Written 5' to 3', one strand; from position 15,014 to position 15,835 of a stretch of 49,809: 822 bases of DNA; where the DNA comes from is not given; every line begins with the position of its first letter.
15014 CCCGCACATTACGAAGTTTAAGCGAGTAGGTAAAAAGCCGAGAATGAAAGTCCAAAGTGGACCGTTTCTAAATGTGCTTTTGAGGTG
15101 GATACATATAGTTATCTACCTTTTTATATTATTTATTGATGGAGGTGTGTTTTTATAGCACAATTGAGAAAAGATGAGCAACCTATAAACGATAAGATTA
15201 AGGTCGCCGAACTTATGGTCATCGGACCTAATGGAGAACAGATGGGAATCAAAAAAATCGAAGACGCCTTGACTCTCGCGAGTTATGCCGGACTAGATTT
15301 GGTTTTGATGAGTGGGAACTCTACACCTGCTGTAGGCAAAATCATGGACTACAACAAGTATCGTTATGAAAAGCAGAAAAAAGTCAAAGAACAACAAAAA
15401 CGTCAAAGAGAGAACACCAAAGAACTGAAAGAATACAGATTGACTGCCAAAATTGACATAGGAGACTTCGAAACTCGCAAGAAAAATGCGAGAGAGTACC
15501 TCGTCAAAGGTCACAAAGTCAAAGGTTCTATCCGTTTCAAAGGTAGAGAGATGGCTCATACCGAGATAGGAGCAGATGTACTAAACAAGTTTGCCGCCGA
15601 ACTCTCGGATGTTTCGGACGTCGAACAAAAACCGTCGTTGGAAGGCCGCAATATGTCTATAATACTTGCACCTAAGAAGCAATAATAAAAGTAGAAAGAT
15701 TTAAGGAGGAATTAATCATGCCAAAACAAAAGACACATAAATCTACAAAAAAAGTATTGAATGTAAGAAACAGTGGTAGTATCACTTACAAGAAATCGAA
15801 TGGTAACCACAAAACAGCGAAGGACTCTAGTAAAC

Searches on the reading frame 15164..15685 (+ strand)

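Call 48: search_protein_families(library=pfam, proteins=[window:15164-15685:+], max_evalue=0.001)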
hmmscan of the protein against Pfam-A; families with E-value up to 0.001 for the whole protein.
window:15164-15685:+ (173 aa): 2 families
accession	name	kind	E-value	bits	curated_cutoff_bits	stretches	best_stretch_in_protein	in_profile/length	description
PF00707.27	IF3_C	-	9.7e-32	109.2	34.8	1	87-171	2-86/86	Translation initiation factor IF-3, C-terminal domain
PF05198.21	IF3_N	-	2.5e-24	85.7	26.9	1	8-77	1-70/70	Translation initiation factor IF-3, N-terminal domain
